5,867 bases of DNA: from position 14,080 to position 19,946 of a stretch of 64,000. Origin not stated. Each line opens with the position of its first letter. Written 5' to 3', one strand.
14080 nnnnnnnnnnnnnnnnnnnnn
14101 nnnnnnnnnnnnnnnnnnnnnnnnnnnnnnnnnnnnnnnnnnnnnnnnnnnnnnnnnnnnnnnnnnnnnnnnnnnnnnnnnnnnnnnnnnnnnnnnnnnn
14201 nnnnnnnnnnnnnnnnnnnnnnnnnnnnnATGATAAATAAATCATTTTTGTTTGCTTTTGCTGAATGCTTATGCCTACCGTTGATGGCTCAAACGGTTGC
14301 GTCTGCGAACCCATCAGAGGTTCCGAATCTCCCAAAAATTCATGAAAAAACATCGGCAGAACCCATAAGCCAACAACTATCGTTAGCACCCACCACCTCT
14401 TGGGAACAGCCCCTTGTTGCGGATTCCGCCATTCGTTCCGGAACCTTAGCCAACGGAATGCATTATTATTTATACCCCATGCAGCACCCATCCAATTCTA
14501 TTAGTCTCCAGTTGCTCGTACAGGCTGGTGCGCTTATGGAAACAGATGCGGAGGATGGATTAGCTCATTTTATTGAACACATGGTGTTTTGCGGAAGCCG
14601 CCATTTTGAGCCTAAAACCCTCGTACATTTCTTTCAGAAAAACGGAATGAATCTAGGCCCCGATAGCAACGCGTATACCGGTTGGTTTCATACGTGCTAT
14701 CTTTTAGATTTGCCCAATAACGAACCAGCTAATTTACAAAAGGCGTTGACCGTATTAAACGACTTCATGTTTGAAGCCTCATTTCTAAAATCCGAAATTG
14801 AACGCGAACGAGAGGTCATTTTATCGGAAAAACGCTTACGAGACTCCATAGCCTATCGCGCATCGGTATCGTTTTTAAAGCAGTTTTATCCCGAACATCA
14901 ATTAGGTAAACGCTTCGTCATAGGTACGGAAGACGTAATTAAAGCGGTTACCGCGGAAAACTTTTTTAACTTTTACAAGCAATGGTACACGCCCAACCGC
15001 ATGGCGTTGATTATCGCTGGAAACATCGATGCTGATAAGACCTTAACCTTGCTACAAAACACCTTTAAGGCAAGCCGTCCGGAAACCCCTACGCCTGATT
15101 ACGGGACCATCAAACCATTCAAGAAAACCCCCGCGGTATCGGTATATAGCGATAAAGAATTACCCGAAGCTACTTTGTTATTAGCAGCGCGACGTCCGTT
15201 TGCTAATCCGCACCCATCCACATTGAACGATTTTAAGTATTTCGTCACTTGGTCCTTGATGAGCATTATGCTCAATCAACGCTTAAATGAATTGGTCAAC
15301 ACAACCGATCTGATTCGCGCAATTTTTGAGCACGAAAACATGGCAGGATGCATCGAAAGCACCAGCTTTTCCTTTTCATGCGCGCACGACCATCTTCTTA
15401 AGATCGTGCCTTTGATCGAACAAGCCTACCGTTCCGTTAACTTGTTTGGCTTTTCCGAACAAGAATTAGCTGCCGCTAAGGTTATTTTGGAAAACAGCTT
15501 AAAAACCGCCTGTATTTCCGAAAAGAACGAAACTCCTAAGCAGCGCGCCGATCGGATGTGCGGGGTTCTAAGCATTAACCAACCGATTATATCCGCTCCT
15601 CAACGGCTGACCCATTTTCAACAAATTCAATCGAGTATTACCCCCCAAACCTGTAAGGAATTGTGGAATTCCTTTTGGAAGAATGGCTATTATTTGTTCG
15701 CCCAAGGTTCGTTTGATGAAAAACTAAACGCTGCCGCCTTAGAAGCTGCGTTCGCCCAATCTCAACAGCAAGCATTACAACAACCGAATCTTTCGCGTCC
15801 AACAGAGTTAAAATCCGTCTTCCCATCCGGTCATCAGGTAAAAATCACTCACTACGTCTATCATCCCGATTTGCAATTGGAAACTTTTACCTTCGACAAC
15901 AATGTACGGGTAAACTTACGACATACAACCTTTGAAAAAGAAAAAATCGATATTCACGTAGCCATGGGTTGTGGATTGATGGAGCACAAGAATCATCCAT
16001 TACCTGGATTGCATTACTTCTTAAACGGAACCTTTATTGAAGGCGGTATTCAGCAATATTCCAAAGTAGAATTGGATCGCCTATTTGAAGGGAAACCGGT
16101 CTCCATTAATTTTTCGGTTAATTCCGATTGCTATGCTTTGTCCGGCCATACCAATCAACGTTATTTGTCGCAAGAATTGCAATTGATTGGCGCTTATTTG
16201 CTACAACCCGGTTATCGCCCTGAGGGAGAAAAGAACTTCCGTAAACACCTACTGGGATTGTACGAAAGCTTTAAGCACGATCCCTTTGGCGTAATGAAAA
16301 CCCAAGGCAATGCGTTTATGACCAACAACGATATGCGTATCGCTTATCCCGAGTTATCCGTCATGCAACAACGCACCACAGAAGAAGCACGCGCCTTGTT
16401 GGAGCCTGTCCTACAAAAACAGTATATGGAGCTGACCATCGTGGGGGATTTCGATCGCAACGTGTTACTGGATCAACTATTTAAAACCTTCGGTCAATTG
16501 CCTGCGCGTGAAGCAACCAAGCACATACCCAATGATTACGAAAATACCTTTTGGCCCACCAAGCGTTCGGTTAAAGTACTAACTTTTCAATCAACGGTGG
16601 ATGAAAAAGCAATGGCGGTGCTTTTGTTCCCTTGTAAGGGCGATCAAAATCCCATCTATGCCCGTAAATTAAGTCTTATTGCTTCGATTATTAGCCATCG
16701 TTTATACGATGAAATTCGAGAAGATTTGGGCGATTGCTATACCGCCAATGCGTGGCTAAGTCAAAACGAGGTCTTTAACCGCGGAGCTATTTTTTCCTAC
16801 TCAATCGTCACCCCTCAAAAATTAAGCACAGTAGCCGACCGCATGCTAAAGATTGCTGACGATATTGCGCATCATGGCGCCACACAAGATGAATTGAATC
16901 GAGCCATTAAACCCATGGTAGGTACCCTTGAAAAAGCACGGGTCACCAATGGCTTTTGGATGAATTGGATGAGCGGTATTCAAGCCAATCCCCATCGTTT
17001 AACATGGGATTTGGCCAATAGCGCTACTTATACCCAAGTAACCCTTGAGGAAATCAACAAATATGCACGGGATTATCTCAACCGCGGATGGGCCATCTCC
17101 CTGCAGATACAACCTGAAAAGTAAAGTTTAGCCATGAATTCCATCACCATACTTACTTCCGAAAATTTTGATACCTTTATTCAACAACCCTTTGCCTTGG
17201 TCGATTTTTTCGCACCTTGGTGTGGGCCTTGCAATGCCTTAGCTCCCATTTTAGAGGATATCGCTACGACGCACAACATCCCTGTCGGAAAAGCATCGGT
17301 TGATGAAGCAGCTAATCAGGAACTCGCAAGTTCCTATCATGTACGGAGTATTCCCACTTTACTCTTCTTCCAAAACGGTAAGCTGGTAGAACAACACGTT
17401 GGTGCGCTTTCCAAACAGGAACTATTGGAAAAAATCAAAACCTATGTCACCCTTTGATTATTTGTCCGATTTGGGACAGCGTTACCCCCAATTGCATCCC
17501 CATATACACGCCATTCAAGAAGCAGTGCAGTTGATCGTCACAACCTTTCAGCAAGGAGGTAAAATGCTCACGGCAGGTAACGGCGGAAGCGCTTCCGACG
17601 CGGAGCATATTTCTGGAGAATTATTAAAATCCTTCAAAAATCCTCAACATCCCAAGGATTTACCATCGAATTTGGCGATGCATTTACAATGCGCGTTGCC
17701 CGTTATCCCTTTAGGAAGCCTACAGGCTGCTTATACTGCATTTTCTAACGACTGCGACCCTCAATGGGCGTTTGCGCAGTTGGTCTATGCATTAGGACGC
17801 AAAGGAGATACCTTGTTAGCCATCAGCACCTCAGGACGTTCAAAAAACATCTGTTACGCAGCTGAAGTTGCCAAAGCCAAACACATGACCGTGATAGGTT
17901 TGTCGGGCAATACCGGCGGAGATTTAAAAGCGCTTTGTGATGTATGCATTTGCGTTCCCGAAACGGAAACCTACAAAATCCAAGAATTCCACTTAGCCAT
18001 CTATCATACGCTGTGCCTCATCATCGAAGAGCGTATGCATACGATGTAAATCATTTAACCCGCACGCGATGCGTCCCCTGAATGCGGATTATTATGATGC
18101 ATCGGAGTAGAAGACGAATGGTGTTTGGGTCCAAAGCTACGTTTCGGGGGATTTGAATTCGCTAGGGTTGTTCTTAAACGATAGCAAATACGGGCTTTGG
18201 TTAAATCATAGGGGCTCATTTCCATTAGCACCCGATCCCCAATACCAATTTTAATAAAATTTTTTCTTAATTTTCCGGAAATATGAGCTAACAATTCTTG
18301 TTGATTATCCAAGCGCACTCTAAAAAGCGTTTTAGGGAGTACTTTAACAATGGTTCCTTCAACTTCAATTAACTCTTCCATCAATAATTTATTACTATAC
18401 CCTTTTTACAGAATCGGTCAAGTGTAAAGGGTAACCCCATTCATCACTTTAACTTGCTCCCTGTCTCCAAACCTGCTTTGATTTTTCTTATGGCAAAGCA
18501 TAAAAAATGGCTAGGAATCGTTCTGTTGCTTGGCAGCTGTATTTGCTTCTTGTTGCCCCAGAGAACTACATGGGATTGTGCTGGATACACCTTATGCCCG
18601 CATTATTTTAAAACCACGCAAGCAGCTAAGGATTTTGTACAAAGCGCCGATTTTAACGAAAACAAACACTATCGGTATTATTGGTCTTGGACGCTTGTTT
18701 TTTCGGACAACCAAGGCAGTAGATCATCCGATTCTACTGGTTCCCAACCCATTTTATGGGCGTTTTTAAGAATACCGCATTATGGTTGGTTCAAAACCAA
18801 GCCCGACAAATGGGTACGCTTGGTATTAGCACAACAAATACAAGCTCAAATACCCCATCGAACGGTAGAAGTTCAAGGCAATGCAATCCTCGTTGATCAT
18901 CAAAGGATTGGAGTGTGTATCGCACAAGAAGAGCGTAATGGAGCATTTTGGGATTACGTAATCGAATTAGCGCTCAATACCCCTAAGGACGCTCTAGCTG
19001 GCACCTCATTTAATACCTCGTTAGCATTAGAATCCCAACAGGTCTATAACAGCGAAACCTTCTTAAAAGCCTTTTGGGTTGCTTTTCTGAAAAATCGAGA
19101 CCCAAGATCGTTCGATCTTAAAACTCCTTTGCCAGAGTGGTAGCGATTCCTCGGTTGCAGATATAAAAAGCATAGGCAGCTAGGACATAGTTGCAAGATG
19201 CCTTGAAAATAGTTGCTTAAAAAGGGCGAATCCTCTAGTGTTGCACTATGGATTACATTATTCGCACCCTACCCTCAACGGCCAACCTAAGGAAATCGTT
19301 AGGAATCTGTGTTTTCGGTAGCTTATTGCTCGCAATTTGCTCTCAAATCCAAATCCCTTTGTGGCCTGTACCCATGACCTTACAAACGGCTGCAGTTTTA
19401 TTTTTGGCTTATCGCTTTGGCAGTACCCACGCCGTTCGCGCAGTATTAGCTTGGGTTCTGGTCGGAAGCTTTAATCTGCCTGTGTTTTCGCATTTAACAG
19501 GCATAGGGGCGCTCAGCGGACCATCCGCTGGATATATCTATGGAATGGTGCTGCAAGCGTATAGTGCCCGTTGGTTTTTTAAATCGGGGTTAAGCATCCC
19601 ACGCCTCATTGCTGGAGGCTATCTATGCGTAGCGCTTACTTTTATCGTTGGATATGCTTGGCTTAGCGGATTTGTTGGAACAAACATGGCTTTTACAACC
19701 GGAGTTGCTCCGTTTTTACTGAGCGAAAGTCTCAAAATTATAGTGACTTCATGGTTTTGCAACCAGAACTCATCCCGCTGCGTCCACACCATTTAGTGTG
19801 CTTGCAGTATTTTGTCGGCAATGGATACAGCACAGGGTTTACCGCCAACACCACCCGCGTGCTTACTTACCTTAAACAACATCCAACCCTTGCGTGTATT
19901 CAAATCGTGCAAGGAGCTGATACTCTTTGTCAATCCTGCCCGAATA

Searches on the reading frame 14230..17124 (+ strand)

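Call 61: search_protein_families(library=pfam, proteins=[window:14230-17124:+], max_evalue=0.001)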
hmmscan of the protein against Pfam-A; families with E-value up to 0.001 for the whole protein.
window:14230-17124:+ (964 aa): 2 families
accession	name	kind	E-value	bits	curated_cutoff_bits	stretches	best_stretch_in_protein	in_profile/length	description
PF05193.26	Peptidase_M16_C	-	2.1e-37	129.2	23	2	719-894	6-179/181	Peptidase M16 inactive domain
PF00675.25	Peptidase_M16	-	1e-24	87.6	22.3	1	84-200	6-115/149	Insulinase (Peptidase family M16)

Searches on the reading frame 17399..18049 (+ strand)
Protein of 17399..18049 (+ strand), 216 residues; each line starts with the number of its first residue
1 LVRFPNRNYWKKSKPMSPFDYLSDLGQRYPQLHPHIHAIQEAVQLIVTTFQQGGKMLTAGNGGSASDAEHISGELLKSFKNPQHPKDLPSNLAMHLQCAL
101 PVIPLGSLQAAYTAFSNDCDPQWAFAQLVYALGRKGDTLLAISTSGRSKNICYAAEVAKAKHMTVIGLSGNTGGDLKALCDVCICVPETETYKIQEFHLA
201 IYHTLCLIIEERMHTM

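Call 61: search_protein_families(library=pfam, proteins=[window:17399-18049:+], max_evalue=0.001)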
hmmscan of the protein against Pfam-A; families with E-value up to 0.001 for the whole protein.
window:17399-18049:+ (216 aa): 2 families
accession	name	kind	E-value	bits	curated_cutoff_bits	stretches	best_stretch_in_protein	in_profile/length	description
PF13580.11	SIS_2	-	1.5e-16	61.1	27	1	36-170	18-138/138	SIS domain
PF01380.27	SIS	-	2.9e-09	37.2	25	1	125-205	43-122/131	SIS domain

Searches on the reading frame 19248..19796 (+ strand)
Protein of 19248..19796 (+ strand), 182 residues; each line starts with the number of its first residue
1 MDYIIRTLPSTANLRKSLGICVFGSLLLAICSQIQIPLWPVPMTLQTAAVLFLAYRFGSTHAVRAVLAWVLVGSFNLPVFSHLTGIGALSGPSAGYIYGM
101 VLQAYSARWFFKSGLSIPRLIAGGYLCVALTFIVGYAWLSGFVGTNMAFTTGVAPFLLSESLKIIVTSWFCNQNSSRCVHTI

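Call 61: search_protein_families(library=pfam, proteins=[window:19248-19796:+], max_evalue=0.001)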
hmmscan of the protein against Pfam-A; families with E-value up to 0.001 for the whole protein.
window:19248-19796:+ (182 aa): 1 family
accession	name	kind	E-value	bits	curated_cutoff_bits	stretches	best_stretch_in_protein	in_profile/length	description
PF02632.19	BioY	-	3e-24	86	25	1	39-171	2-135/140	BioY family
